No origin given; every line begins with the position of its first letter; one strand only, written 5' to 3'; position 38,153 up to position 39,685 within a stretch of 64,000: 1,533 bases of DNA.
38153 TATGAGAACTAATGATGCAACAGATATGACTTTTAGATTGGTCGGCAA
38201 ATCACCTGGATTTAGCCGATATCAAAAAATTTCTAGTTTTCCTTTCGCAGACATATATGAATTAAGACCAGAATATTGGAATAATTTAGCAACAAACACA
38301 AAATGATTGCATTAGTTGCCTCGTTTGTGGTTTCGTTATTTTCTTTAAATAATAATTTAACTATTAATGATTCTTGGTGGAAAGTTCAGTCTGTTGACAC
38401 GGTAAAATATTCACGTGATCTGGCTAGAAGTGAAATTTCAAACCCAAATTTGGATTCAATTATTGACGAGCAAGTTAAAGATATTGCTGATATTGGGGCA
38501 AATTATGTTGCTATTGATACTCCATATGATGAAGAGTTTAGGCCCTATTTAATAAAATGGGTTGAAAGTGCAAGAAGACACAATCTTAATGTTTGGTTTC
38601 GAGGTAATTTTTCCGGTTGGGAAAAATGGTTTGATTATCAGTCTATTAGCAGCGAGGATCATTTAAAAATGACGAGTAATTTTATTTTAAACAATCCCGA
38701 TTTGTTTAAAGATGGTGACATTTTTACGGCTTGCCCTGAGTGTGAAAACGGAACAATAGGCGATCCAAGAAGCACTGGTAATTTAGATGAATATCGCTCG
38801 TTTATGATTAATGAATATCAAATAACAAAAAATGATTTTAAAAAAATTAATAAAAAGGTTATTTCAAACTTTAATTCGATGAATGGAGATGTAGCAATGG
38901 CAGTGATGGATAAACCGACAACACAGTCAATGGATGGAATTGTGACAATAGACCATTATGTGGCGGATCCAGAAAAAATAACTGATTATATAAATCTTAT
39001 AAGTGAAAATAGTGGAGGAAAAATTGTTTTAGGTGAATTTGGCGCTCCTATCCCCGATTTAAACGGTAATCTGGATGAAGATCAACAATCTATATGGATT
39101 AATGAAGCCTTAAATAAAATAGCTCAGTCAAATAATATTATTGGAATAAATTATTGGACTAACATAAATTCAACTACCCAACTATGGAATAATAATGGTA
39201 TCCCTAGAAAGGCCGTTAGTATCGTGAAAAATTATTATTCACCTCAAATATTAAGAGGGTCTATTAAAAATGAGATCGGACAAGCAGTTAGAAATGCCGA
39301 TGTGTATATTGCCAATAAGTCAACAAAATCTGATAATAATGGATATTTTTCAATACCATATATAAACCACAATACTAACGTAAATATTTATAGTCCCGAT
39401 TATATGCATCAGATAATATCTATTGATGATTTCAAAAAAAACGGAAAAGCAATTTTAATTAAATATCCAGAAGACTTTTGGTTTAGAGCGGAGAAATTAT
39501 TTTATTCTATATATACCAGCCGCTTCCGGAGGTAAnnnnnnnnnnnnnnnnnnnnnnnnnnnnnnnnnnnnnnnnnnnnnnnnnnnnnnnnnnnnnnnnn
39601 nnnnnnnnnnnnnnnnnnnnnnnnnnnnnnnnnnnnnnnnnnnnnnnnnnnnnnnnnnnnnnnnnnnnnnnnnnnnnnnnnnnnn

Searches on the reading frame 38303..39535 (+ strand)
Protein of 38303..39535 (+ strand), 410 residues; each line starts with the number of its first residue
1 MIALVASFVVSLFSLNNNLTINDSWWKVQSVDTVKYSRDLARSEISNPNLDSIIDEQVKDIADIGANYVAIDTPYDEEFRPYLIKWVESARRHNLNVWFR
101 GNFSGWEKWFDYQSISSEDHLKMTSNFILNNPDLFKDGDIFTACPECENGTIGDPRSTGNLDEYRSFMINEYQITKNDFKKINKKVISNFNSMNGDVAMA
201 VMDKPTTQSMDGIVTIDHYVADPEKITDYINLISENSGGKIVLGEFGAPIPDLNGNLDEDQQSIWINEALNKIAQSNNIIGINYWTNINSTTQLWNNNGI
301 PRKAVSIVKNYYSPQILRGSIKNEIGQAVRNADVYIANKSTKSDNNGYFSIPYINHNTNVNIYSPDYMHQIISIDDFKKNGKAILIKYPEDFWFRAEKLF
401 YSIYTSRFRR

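Call 4: search_protein_families(library=pfam, proteins=[window:38303-39535:+], max_evalue=1)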
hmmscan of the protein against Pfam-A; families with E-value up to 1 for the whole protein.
window:38303-39535:+ (410 aa): 5 families
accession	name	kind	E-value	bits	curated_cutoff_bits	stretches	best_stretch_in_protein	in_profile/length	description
PF13620.12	CarboxypepD_reg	-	0.00048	20.9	32.3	1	317-359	2-51/82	Carboxypeptidase regulatory-like domain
PF04275.20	P-mevalo_kinase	-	0.0012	19.2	33.8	1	54-101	34-81/114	Phosphomevalonate kinase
PF20598.4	DUF6795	-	0.0059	17.3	27.4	1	326-377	18-69/103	Domain of unknown function (DUF6795)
PF13715.12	CarbopepD_reg_2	-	0.026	15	32.2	1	318-362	2-50/88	CarboxypepD_reg-like domain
PF15976.11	CooC_C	-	0.13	12.7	29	1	318-364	20-66/93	CS1-pili formation C-terminal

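Call 16: search_protein_families(library=ncbifam, proteins=[window:38303-39535:+], max_evalue=0.1)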
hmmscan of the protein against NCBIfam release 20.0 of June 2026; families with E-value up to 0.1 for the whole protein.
window:38303-39535:+ (410 aa): 0 families

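Call 57: search_solved_structures(query=A3, max_evalue=10, show_alignments=4)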
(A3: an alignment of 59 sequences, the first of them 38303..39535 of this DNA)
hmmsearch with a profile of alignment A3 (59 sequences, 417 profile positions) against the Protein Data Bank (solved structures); distinct sequences matched with E-value up to 10: 4.
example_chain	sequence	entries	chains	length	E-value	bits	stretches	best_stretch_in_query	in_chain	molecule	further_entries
9hfj_A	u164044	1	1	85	0.0012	21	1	325-396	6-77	SusC homolog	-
8aa4_A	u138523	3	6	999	0.014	17.5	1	320-399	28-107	SusC homolog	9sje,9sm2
5xrw_C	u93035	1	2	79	0.068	15.2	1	208-271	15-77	FliY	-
4ovy_A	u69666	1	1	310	0.14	14.2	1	40-103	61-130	Haloacid dehalogenase domain protein hydrolase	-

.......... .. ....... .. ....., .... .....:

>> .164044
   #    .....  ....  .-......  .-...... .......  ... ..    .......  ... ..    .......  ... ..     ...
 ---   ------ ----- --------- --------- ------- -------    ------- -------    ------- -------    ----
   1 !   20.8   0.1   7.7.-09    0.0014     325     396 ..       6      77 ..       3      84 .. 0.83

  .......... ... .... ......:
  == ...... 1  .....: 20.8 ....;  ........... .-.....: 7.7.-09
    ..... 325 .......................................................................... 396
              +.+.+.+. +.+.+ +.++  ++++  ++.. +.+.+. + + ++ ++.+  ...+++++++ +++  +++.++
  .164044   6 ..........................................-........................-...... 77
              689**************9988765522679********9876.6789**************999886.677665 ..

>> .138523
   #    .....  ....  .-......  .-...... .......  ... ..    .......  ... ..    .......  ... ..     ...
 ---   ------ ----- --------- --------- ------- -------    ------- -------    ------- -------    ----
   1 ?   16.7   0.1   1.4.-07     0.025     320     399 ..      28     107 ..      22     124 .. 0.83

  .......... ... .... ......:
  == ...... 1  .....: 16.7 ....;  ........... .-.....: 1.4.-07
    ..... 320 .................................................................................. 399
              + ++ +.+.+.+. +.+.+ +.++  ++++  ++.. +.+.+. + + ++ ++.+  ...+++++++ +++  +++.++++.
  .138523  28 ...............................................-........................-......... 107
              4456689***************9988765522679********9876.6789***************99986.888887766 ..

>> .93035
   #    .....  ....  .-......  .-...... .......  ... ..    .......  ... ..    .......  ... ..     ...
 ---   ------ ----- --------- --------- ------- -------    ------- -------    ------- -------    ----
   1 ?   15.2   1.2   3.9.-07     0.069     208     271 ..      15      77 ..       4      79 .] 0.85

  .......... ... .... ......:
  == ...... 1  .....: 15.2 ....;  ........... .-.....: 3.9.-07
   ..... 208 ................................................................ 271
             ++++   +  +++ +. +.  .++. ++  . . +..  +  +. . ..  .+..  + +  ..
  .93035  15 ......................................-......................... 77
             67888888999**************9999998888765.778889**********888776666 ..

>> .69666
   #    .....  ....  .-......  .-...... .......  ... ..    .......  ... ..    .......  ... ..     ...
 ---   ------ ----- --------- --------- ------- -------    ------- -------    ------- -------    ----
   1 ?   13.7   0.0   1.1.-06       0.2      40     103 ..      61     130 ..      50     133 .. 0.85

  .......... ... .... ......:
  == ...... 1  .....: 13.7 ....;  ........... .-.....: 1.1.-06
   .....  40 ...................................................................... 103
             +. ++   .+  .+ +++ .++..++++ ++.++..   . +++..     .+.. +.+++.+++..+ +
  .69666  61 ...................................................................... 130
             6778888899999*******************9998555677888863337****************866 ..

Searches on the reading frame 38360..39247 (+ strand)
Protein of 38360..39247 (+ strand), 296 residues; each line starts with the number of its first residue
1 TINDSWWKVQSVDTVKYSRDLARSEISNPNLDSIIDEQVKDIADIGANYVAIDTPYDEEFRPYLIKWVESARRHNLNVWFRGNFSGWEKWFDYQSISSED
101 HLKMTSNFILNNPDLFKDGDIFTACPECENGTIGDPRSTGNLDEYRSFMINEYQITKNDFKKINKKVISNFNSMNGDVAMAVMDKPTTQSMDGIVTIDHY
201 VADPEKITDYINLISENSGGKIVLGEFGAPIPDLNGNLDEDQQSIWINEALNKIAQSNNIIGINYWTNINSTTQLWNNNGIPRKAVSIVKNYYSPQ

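Call 10: find_homologous_proteins(query=window:38360-39247:+, max_evalue=0.001)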
Query window:38360-39247:+ (296 aa): 2314 proteins with E <= 0.001 among 3018 candidates; the best 120 are listed.
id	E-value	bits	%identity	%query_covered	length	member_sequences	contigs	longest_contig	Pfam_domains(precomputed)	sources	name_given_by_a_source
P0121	1.1e-197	674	100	100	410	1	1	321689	-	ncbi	-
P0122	2.1e-129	449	52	74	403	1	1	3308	-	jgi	jgi:uncharacterized protein YbbK (DUF523 family)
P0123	8.1e-123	428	60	98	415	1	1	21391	PF13715.13,PF13620.13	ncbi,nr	ncbi:MAG TPA: carboxypeptidase-like regulatory domain-containing protein [Patescibacteria group bact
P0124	7.0e-121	421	59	99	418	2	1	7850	PF13620.13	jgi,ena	-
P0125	3.9e-120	419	61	97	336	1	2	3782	-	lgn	-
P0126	4.6e-120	419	59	98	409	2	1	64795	-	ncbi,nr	ncbi:MAG TPA: hypothetical protein VG965_05655 [Patescibacteria group bacterium]|nr:hypothetical pro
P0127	6.9e-120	418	60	99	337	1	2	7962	-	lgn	-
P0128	7.9e-120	418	58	98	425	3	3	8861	-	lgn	-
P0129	1.6e-119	417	61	98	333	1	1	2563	-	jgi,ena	-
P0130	1.8e-119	417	59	97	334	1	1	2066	-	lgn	-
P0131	2.7e-119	416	60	97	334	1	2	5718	-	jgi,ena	jgi:hypothetical protein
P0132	5.0e-119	415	59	97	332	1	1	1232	-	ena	-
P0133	5.7e-119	415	59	99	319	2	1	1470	-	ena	-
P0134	9.0e-119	415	58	100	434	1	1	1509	-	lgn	-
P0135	1.6e-118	414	57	98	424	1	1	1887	-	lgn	-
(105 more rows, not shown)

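Call 51: find_encoding_contigs(protein=P0121, flank=1000, max_places=2)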
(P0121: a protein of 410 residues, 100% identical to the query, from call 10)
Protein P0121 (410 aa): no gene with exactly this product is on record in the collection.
